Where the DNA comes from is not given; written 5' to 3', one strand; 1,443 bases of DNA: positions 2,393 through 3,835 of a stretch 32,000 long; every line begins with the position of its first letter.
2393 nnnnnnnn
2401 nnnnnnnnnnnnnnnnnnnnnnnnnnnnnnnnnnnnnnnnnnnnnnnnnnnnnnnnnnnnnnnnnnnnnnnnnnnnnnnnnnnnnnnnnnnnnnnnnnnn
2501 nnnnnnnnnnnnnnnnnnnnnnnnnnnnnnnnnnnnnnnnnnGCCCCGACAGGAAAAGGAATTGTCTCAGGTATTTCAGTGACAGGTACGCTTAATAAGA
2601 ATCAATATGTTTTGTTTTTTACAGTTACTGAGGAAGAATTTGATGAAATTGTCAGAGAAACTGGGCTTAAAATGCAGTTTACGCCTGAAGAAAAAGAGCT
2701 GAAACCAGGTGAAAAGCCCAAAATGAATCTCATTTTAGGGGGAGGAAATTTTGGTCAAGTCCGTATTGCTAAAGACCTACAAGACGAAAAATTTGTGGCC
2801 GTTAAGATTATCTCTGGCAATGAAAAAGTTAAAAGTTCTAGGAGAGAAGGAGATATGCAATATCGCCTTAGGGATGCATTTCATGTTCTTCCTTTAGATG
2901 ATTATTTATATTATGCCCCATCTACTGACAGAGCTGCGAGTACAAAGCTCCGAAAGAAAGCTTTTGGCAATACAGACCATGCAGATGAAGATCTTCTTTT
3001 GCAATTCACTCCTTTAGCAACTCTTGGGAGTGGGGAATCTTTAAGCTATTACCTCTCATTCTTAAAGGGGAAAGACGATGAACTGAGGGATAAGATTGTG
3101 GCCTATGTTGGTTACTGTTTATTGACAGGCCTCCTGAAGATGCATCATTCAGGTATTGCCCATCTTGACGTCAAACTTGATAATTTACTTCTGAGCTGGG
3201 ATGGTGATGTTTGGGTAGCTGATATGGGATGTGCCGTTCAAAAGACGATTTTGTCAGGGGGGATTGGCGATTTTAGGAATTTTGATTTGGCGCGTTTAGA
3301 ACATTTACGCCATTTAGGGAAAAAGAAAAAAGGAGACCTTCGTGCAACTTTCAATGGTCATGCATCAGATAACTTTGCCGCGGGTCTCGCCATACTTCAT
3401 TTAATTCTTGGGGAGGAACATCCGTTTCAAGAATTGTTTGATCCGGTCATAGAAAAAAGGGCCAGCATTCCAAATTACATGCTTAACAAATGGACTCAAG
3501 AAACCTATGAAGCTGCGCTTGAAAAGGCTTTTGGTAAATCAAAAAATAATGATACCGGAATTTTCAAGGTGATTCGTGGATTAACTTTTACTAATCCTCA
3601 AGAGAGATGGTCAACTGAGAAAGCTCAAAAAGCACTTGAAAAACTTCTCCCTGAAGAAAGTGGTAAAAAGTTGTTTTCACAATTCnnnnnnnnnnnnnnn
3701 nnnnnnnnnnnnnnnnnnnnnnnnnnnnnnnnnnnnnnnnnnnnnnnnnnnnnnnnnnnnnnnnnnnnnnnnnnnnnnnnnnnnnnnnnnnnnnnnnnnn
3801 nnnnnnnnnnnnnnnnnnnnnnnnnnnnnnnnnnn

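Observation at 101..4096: Receptor-kinase-like domain order in a bacterial protein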

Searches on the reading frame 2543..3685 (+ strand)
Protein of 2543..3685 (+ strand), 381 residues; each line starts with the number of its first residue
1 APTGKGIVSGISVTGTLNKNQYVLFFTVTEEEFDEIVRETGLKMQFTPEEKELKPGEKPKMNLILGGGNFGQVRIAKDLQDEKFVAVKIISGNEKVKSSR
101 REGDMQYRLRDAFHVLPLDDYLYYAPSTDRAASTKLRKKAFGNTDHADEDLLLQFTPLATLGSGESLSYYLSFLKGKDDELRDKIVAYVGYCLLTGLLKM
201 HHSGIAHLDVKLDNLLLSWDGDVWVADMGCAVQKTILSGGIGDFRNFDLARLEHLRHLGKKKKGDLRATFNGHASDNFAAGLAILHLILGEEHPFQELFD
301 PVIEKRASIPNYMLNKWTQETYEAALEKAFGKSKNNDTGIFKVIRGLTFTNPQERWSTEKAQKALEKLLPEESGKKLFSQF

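Call 17: find_homologous_proteins(query=A2, max_evalue=0.001)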
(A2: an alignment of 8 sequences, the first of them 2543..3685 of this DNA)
Query A2 (8 sequences) (381 aa, profile of the alignment): 6 proteins with E <= 0.001 among 8000 candidates.
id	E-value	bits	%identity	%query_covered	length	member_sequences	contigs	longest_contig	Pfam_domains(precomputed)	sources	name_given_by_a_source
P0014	3.0e-177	607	88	100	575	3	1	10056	PF00069.32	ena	-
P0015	3.8e-115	403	46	100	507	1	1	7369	-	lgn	-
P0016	2.2e-79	285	99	48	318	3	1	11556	PF00069.32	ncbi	-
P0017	6.1e-49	185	46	47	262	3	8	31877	-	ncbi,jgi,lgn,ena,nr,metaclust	ncbi:MAG: hypothetical protein BGO76_06750 [Caedibacter sp. 38-128]|nr:hypothetical protein [Holospo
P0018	3.0e-4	38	29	46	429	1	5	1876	PF07714.24,PF00069.32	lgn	-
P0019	5.9e-4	37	36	10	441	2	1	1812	PF07714.24,PF00069.32,PF03109.23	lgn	-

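Call 34: find_encoding_contigs(protein=P0015, flank=6000, max_places=3)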
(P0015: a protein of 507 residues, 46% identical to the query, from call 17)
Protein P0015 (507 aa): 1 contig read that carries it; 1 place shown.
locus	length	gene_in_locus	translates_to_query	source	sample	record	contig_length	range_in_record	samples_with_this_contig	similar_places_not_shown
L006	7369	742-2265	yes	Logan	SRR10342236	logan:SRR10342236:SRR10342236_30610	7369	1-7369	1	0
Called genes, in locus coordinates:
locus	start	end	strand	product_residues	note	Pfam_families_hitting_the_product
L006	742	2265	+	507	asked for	-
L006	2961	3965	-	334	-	-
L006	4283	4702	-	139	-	-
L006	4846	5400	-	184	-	-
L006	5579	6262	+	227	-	-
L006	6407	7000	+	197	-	PF01327:Pep_deformylase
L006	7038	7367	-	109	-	?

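Call 44: find_encoding_contigs(protein=P0017, flank=5000, max_places=4)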
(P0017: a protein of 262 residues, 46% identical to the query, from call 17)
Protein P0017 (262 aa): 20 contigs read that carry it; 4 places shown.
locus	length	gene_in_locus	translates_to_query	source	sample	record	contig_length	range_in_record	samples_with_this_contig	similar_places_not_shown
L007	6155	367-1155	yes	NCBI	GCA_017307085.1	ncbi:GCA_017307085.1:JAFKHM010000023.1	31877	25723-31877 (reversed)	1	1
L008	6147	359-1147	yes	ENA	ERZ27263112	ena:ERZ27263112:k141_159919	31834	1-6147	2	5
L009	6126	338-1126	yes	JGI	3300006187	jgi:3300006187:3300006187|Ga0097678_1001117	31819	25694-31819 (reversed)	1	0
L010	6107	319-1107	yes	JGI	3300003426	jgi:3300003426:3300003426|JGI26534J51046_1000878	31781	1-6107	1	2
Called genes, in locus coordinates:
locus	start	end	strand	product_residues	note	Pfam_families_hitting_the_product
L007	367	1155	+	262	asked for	-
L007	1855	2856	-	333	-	-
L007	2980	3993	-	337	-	-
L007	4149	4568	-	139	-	-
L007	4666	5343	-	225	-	-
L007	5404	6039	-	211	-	-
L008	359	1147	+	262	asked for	-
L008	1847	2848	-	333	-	-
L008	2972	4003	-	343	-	-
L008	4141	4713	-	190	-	-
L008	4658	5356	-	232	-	-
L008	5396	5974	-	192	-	-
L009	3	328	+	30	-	?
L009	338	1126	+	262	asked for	-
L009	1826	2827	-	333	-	-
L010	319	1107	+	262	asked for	-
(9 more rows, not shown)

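Call 45: search_protein_representatives(alignment_id=A2)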
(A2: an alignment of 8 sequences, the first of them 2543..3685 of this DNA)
Query: 8 sequences, 383 profile positions. Proteins with E-value up to 0.001 (for the whole library): 33024; up to 1e-10: 456; up to 1e-30: 86. The best 150 are listed.
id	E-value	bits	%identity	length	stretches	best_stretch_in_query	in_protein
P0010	1.4e-177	606.9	-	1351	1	1-383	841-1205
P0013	8.3e-152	522.0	-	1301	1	2-383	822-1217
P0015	1.2e-115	403.0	-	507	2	2-308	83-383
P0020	1.1e-109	383.4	-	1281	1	3-383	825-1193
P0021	1.6e-101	356.5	-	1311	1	2-382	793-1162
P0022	1.6e-96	340.0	-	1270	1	2-382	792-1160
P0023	1.6e-94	333.4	-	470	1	3-383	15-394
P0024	2.1e-93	329.7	-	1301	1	2-382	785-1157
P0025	7.5e-83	295.0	-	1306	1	2-381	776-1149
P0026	1.1e-76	274.8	-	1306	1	61-381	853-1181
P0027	6.8e-73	262.3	-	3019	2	20-372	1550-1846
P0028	1.7e-65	237.9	-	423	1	5-365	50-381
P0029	3.6e-62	227.0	-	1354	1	2-383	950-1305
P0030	9.0e-60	219.1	-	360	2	146-364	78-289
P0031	6.3e-54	199.8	-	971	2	151-365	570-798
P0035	9.3e-51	189.4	-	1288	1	18-366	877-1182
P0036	1.7e-49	185.2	-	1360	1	20-364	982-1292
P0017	1.9e-49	185.0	-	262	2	200-308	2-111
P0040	1.6e-47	178.8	-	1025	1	22-373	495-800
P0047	3.6e-45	171.0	-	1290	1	18-365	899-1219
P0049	2.2e-44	168.4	-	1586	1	17-365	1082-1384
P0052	1.0e-43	166.2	-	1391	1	21-364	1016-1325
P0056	7.0e-43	163.5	-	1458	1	21-363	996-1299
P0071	2.7e-37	145.1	-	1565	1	19-365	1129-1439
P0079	2.0e-35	138.9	-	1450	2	146-382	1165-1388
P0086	1.3e-33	132.9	-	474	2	148-366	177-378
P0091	1.0e-32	130.0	-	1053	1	3-379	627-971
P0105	8.6e-30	120.4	-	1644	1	20-312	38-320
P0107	3.2e-29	118.5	-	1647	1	19-295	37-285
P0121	1.0e-27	113.6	-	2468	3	55-297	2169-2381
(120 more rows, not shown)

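Call 49: list_cluster_members(proteins=[P0020, P0021, P0025, P0026, P0027, P0029, P0031, P0035, P0040, P0105])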
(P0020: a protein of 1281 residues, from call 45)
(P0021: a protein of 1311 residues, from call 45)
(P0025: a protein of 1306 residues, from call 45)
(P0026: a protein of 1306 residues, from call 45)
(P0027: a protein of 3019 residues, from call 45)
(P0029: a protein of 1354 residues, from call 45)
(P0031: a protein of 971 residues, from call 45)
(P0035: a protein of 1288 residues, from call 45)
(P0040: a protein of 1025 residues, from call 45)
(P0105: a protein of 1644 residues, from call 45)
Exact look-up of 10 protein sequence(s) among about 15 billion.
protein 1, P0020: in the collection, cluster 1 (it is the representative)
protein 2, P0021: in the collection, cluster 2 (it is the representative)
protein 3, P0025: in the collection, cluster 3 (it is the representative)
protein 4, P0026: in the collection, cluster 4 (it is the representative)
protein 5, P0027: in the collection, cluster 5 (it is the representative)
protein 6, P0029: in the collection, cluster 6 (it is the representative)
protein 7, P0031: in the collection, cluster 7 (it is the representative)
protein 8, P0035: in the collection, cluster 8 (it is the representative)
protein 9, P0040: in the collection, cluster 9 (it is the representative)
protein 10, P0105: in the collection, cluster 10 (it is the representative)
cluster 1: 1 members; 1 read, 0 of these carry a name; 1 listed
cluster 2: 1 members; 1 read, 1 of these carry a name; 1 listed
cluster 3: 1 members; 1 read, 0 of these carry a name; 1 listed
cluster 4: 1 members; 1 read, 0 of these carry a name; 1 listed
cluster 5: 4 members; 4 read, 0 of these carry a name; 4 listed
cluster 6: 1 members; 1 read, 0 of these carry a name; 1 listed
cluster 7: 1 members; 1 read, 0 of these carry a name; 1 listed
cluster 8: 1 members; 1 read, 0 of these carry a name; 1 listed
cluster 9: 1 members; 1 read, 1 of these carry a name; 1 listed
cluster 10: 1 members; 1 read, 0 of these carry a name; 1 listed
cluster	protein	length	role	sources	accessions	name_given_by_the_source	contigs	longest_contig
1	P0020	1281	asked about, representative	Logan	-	-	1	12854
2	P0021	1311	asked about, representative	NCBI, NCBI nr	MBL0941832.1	MAG: protein kinase [Alphaproteobacteria bacterium] | protein kinase [Alphaproteobacteria bacterium]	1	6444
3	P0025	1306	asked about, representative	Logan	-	-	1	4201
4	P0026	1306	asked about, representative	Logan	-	-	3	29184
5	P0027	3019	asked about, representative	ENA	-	-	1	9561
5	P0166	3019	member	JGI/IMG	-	-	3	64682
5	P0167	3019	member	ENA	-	-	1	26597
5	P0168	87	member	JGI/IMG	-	-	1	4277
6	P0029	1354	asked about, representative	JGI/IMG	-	-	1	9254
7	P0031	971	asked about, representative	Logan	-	-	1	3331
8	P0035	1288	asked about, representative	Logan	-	-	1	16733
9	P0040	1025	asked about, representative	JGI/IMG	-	serine/threonine protein kinase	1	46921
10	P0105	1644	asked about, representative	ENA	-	-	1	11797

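Call 53: search_protein_families(library=pfam, alignment_id=A5, max_evalue=0.001)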
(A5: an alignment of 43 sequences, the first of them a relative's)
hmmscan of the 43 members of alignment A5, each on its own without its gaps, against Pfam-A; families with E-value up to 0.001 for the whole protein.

A. member 1, P0029 (1354 aa): 2 families
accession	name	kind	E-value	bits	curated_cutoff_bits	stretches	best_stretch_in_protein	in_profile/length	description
PF00069.31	Pkinase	-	1.6e-31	110.1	31.7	1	1000-1285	5-263/263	Protein kinase domain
PF07714.23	PK_Tyr_Ser-Thr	-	2.4e-07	30.8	23.1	1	1001-1224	6-207/258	Protein tyrosine and serine/threonine kinase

B. families by the number of members that match (of 43 scanned): 69 families (the first 25 are shown)
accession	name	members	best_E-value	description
PF00069.31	Pkinase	43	4.1e-82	Protein kinase domain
PF07714.23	PK_Tyr_Ser-Thr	42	5.7e-65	Protein tyrosine and serine/threonine kinase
PF14531.12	Kinase-like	22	1.3e-09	Kinase-like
PF03109.22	ABC1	8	9e-13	ABC1 atypical kinase-like domain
PF01839.29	FG-GAP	6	1e-39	FG-GAP repeat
PF05729.18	NACHT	6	1.7e-10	NACHT domain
PF13517.12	FG-GAP_3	5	3.2e-17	FG-GAP-like repeat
PF08309.17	LVIVD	4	7.6e-85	LVIVD repeat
PF09826.15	Beta_propel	4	5.6e-06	Beta propeller domain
PF12796.13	Ank_2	3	1.9e-22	Ankyrin repeats (3 copies)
PF00023.36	Ank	3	2.1e-22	Ankyrin repeat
PF13637.12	Ank_4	3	9.7e-21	Ankyrin repeats (many copies)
PF13857.12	Ank_5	3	3.7e-17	Ankyrin repeats (many copies)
PF13516.12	LRR_6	3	1.3e-16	Leucine Rich repeat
PF13606.12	Ank_3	3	7.6e-15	Ankyrin repeat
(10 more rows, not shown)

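Call 54: find_encoding_contigs(protein=P0040, flank=10000, max_places=2)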
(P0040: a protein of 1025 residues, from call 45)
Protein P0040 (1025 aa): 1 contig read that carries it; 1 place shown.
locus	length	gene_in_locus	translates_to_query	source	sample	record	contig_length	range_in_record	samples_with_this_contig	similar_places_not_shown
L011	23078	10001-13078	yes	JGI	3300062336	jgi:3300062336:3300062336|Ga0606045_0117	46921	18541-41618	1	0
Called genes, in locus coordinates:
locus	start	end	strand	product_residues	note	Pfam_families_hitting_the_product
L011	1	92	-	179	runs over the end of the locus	PF01227:GTP_cyclohydroI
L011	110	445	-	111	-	PF11969:DcpS_C, PF01230:HIT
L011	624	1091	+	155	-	-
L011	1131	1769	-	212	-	PF01135:PCMT, PF00398:RrnaAD (weak), PF13649:Methyltransf_25 (weak)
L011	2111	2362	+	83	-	PF01381:HTH_3, PF12844:HTH_19 (weak)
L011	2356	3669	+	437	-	PF13657:Couple_hipA, PF07804:HipA_C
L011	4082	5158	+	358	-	-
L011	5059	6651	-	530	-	PF00989:PAS (faint), PF08448:PAS_4, PF00512:HisKA, PF02518:HATPase_c, PF00072:Response_reg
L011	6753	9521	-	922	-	PF00133:tRNA-synt_1, PF09334:tRNA-synt_1g (weak), PF13603:tRNA-synt_1_2, PF08264:Anticodon_1, PF10458:Val_tRNA-synt_C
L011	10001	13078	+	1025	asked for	PF27087:LRR_TMOD-LMOD (weak), PF00069:Pkinase, PF07714:PK_Tyr_Ser-Thr, PF14531:Kinase-like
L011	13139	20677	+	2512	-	-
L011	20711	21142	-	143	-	PF04364:DNA_pol3_chi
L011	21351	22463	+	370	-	PF03739:LptF_LptG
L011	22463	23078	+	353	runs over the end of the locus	PF03739:LptF_LptG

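Call 56: list_cluster_members(proteins=[P0036, P0047, P0049, P0052, P0056, P0071, P0079, P0091, P0107, P0086])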
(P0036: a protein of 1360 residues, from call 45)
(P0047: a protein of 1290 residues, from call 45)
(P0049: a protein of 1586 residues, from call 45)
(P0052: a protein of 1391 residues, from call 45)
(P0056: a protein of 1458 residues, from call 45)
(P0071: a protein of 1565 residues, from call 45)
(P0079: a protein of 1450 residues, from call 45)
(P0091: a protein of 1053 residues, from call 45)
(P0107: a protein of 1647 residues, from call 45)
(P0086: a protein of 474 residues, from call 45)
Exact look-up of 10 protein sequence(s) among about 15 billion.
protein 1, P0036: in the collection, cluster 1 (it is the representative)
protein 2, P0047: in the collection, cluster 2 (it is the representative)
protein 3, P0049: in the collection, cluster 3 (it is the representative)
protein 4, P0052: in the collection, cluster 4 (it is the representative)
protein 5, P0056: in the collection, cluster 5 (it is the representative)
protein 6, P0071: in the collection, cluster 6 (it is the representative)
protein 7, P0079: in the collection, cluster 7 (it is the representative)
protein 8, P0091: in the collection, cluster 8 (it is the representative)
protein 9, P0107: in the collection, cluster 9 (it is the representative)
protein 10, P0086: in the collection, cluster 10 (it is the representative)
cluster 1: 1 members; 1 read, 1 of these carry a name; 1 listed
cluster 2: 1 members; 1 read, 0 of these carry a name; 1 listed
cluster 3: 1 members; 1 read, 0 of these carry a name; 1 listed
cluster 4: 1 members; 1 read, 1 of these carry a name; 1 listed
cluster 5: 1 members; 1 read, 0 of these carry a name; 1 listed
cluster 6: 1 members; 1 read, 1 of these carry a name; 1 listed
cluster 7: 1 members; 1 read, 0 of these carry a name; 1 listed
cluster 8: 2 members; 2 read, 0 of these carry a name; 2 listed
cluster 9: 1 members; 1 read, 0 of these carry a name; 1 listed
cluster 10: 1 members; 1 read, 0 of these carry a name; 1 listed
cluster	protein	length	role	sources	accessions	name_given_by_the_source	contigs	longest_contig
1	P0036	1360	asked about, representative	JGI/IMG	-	serine/threonine protein kinase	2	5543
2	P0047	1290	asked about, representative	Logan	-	-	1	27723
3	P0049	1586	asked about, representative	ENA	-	-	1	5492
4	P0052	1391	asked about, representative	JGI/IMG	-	serine/threonine protein kinase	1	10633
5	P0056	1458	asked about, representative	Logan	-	-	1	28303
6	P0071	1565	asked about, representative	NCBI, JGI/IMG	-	serine/threonine protein kinase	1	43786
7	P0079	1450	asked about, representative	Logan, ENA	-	-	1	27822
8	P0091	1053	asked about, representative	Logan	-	-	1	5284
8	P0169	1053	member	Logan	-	-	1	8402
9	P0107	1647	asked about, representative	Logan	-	-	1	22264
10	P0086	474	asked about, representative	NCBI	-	-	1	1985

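Call 57: find_encoding_contigs(protein=P0071, flank=10000, max_places=2)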
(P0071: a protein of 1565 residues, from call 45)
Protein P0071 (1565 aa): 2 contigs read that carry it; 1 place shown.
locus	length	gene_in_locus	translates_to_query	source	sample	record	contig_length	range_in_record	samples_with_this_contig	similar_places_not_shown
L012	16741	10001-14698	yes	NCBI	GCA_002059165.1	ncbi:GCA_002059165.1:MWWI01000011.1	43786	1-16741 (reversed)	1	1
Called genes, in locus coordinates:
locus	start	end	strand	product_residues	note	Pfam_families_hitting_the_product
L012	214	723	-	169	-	-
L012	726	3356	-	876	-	PF03389:MobA_MobL, PF01443:Viral_helicase1 (faint), PF05970:PIF1 (weak), PF13245:AAA_19, PF13604:AAA_30, PF22232:TraI_hel_assoc_N, PF18335:SH3_13 (faint)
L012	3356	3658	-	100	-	-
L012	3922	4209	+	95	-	-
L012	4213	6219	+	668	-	PF10412:TrwB_AAD_bind (weak), PF12696:TraG-D_C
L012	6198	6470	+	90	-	-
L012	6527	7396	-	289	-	PF04796:RepA_C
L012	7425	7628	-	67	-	-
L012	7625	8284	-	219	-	PF00142:Fer4_NifH (faint), PF01656:CbiA, PF02374:ArsA_ATPase (weak), PF06564:CBP_BcsQ (weak), PF07015:VirC1 (weak), PF09140:MipZ (faint), PF10609:ParA, PF13614:AAA_31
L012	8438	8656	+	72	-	-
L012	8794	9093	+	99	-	PF04365:BrnT_toxin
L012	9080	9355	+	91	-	PF12441:CopG_antitoxin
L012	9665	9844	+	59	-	-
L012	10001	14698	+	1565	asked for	PF00069:Pkinase, PF07714:PK_Tyr_Ser-Thr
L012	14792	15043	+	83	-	-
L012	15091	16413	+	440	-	PF12796:Ank_2, PF00023:Ank (faint), PF13857:Ank_5 (faint)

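Call 59: search_dna_similar(query=P0071, collection=plasmids, mode=protein, max_rows=25, max_evalue=1e-8)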
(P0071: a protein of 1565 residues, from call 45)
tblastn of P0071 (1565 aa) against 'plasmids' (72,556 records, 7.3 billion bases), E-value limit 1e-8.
Records with a match: 52; places in all: 137; records where one place covers at least 80% of the query: 0.
Best place of each record, by identity: <60% 52.
By first word of the organism name: Clostridium 7; Hymenobacter 7; Halorussus 7; Sinorhizobium 3; Haloprofundus 3; Paenibacillus 2; Haladaptatus 2; Chryseobacterium 2; Rhizobium 2; Phyllobacterium 2; and 15 more.
By predicted mobility (MOB-suite, as given by PLSDB): non-mobilizable 48; mobilizable 3; conjugative 1.
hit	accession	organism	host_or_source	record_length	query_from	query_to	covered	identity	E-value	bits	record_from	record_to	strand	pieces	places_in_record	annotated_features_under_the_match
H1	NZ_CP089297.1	Methylobacterium currus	Solanum lycopersicum,single cell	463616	440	1065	40%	29.9%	4e-25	221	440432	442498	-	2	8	delta-60 repeat domain-containing protein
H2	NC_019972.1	Methanomethylovorans hollandica DSM 15978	-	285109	362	737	24%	43.9%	1e-67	261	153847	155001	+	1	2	disaggregatase related repeat-containing protein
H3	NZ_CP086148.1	Clostridium estertheticum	horse,single colony,meat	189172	381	744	23%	39.0%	7e-23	211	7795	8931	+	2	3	hypothetical protein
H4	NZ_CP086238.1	Clostridium estertheticum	single colony,bovine feces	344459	381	744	23%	38.5%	2e-22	206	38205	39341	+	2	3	hypothetical protein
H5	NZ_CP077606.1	Clostridium tagluense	single colony,lamb meat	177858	358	721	23%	36.2%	3e-40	172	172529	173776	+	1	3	hypothetical protein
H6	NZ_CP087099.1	Clostridium estertheticum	single colony,Vacuum packed lamb meat ...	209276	354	721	24%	35.8%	2e-37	238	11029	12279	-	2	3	hypothetical protein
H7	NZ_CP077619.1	Clostridium estertheticum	single colony,bovine feces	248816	354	721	24%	35.6%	2e-35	156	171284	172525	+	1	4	hypothetical protein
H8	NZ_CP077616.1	Clostridium estertheticum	single colony,bovine feces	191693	354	721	24%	35.5%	4e-34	151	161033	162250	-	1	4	hypothetical protein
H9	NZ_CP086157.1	Clostridium tagluense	single colony,Lamb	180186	358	721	23%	35.8%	2e-41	176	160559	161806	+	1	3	hypothetical protein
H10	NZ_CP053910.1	Hymenobacter sp. BRD128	cell culture,soil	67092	387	737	22%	37.1%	9e-47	248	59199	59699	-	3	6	gliding motility-associated C-terminal domain-containing protein | hypothetical protein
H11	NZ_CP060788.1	Hymenobacter qilianensis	single bacterial strain,ermafrost ...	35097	369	701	21%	37.2%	8e-30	203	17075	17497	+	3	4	hypothetical protein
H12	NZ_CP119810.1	Halorussus caseinilyticus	cell culture,coastal saline-alkali land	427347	372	766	25%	30.4%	2e-16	93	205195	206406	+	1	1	hypothetical protein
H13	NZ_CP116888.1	Aneurinibacillus sp. Ricciae_BoGa-3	whole organism,Plant material,Lab grown ...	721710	362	725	23%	32.9%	3e-38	165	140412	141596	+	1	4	hypothetical protein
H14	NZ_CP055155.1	Adhaeribacter swui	Cell culture,Mud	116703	329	737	26%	28.7%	2e-32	145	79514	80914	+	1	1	GEVED domain-containing protein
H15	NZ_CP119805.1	Halorussus lipolyticus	cell culture,coastal saline-alkali land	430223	369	756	25%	29.8%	3e-17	96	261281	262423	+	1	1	hypothetical protein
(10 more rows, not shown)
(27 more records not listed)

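Call 61: search_dna_similar(query=window:2543-3685:+, collection=plasmids, mode=protein, max_rows=25, max_evalue=0.001)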
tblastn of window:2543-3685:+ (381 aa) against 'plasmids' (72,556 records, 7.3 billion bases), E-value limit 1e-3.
No match.

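Call 62: find_encoding_contigs(protein=P0056, flank=10000, max_places=1)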
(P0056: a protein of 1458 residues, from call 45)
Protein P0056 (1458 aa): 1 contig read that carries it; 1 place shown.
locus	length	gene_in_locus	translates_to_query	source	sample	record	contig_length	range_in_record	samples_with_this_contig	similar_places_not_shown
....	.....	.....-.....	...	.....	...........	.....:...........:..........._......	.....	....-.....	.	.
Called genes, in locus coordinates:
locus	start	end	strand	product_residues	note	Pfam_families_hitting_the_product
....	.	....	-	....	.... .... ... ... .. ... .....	-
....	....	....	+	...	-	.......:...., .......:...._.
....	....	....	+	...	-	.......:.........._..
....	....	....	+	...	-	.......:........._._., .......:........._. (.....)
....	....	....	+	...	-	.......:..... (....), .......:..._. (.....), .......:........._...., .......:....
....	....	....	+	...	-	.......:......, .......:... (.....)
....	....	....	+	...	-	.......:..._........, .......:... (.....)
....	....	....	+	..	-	-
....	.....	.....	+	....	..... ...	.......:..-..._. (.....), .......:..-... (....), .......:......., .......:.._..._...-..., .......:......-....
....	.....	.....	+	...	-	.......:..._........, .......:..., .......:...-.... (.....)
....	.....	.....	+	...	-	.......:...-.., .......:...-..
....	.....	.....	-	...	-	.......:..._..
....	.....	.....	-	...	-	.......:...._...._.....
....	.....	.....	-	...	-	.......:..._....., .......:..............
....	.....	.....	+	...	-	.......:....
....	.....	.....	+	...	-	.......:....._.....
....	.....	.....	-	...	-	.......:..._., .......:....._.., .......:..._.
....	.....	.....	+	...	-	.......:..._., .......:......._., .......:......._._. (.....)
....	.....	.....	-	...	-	-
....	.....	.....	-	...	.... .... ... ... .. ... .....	-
